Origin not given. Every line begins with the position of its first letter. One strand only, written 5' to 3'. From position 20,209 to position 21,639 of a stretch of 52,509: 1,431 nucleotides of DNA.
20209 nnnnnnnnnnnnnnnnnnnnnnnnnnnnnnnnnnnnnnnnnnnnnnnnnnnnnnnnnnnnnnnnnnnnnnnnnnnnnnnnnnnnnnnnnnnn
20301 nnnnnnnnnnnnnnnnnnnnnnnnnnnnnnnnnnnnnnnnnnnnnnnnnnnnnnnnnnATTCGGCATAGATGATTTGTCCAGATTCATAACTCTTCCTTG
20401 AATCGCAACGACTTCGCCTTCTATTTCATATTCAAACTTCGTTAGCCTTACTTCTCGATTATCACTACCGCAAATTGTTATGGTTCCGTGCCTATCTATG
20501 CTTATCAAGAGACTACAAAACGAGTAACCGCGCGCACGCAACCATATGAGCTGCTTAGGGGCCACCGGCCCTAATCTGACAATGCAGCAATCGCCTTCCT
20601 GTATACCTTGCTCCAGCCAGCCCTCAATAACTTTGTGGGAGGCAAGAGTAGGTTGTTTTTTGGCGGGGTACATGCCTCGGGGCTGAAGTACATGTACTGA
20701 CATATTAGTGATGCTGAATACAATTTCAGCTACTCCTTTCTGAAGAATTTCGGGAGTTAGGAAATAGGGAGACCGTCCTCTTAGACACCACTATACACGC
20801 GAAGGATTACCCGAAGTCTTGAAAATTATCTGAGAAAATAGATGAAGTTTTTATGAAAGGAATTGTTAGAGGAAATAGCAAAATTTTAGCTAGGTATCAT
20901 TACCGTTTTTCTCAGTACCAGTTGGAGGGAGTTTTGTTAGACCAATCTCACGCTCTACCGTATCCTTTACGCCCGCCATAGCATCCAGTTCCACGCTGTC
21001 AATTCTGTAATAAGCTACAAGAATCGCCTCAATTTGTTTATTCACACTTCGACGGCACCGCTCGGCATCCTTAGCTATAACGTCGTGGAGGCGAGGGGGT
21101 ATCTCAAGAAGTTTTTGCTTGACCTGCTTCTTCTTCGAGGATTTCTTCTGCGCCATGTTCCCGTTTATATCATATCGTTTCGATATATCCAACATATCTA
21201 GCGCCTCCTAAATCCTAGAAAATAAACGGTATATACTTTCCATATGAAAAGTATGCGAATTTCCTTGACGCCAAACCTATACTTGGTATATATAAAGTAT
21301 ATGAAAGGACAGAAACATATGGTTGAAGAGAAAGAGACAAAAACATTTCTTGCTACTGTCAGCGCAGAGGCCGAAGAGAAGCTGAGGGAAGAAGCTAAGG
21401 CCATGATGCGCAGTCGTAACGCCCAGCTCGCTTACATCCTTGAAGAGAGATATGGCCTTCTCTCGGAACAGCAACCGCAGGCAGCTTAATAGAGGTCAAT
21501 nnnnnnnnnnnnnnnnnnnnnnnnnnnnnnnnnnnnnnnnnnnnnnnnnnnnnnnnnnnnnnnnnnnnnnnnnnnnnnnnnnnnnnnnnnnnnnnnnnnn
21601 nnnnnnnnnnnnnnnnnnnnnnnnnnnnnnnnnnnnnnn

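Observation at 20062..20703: PAS-sensor-domain protein co-transcribed with the repressor, in the position lambda uses for rexAB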

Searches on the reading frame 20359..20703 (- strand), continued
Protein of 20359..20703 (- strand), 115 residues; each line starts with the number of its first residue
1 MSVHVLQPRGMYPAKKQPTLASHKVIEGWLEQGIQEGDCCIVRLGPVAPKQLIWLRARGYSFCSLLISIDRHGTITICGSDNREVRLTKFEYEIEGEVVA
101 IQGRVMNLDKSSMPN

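Call 81: find_related_loci(query=A6, collection=viral_contigs, flank=4000)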
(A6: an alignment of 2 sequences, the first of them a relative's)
Query A6 (230 aa) in viral_contigs; peptide patterns used: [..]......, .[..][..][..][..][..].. (x = any residue, [..] = any of these).
48 stretches matched a pattern, but none encodes a relative of the query by tblastn (E <= 1e-3).

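Call 97: list_cluster_members(proteins=[P0002, P0004, P0005, P0007, P0008, P0009, P0011, P0012, P0016, P0017])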
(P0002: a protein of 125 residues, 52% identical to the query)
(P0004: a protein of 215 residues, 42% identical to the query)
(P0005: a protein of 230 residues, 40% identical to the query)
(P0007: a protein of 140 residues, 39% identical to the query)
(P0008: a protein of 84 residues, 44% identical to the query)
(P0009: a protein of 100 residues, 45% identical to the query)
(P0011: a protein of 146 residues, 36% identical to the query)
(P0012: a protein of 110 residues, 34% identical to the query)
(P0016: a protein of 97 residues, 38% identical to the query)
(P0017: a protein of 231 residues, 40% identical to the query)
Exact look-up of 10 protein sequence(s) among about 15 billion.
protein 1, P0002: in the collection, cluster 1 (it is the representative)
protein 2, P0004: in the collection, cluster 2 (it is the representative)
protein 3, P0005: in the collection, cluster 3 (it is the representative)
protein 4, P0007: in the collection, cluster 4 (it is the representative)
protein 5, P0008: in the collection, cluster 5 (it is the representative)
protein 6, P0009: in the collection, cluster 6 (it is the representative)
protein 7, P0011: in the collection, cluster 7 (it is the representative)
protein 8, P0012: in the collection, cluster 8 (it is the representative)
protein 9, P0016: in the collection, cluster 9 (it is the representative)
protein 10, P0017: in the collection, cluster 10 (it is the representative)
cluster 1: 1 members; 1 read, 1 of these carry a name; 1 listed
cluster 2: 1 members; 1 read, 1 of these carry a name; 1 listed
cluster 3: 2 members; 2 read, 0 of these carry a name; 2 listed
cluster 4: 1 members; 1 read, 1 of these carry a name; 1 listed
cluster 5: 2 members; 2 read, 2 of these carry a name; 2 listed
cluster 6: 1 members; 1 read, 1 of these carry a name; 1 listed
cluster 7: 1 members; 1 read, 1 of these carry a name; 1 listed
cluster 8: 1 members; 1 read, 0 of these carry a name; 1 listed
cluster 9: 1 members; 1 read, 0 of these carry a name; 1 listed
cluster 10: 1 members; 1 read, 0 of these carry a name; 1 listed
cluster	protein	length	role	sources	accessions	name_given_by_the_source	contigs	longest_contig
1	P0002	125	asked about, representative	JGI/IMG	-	hypothetical protein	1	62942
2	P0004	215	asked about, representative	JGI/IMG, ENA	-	hypothetical protein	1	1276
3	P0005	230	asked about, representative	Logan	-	-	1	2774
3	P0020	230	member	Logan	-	-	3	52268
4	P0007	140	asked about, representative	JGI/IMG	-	hypothetical protein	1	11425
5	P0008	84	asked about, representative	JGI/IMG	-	hypothetical protein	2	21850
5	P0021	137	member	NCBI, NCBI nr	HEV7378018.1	MAG TPA: hypothetical protein VGN95_25280 [Pyrinomonadaceae bacterium] | hypothetical protein [Pyrinomonadaceae bacterium]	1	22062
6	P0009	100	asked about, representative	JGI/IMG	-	hypothetical protein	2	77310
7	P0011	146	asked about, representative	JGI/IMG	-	hypothetical protein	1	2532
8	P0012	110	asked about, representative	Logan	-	-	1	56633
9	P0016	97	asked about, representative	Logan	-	-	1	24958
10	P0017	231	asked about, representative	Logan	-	-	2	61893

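Call 98: find_encoding_contigs(protein=P0020, flank=10000, max_places=2)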
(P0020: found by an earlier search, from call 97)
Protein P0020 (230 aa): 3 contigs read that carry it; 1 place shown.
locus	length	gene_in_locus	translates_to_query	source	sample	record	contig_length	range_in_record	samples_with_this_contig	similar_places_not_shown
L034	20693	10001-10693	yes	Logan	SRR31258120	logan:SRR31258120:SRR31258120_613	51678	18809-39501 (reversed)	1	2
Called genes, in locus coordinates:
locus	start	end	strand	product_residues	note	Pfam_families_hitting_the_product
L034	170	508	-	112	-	-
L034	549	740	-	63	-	-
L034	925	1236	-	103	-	-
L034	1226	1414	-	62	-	-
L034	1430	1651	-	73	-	-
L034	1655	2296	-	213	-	-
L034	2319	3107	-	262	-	-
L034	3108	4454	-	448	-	PF01609:DDE_Tnp_1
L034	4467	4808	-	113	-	-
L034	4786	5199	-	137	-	-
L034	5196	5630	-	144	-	PF05766:NinG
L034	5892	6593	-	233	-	-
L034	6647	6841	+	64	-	-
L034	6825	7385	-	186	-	-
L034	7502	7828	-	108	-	-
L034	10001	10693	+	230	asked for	PF08447:PAS_3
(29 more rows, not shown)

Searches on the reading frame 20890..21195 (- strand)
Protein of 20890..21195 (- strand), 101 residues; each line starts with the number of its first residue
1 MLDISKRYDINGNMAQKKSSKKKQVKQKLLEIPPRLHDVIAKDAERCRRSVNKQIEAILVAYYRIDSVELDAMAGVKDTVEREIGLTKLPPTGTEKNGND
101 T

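Call 3: search_protein_families(library=pfam, proteins=[window:20890-21195:-], max_evalue=1)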
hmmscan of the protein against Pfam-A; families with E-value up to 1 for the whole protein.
window:20890-21195:- (101 aa): 1 family
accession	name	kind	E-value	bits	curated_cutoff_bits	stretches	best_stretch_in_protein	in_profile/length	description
PF11903.14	ParD_like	-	0.011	16.1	23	1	34-56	8-30/73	ParD-like antitoxin of type II bacterial toxin-antitoxin system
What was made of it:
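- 20890..21195 (-): Arc/RHH-type repressor candidate, 101 aa, with no S24 domain. Weak ParD_like hit (call 3).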

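Call 4: search_protein_families(library=phrogs, proteins=[window:20890-21195:-], max_evalue=0.1)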
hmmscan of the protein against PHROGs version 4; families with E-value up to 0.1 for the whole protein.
window:20890-21195:- (101 aa): 7 families
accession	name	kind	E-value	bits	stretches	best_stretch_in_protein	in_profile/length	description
phrog_582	-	transcription regulation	2.5e-05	25.5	1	13-64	45-96/105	Arc-like repressor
phrog_228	-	transcription regulation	0.00056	20.7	1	18-80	3-65/251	Arc-like repressor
phrog_7906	-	transcription regulation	0.0092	17.7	1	23-72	7-56/111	Arc-like transcriptional regulator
phrog_795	-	other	0.029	15.7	1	18-59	10-51/116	partition protein ATPase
phrog_8682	-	unknown function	0.045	15.1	1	20-77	16-68/86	-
phrog_1287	-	unknown function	0.076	14.5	1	23-60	7-44/115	-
phrog_29983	-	unknown function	0.099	14.1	0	4-60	69-123/131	-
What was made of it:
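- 20890..21195 (-): phrog_582 Arc-like repressor, E 2.5e-5 (call 4).
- Checked: Repressor candidate: ORF 20890-21195 (-), 101 aa, matches Arc-like repressor PHROGs (phrog_582, E 2.5e-5; call 4).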

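Call 62: search_protein_families(library=ncbifam, proteins=[window:20890-21195:-], max_evalue=0.1)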
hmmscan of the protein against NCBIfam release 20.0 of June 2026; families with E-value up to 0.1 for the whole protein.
window:20890-21195:- (101 aa): 0 families

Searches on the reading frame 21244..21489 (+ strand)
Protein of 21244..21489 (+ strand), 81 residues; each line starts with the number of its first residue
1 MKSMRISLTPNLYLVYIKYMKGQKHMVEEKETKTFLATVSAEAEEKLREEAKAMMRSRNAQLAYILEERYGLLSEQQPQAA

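Call 3: search_protein_families(library=pfam, proteins=[window:21244-21489:+], max_evalue=1)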
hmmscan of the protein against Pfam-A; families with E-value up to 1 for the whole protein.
window:21244-21489:+ (81 aa): 2 families
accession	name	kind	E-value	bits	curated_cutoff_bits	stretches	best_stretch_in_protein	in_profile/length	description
PF11903.14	ParD_like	-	0.0031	17.9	23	1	44-80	11-45/73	ParD-like antitoxin of type II bacterial toxin-antitoxin system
PF16111.11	DUF4829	-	0.062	14.5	25.5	1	9-48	52-91/119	Domain of unknown function (DUF4829)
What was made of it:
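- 21319..21489 (+): Cro-position small RHH-like protein, 56 aa. Weak ParD_like hit on the longer ORF (call 3).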

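Call 4: search_protein_families(library=phrogs, proteins=[window:21244-21489:+], max_evalue=0.1)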
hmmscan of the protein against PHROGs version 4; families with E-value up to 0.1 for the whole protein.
window:21244-21489:+ (81 aa): 2 families
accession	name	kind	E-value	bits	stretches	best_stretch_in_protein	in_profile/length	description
phrog_795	-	other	0.0068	17.7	1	25-68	10-53/116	partition protein ATPase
phrog_10182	-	unknown function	0.061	14.6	1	39-67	15-43/57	-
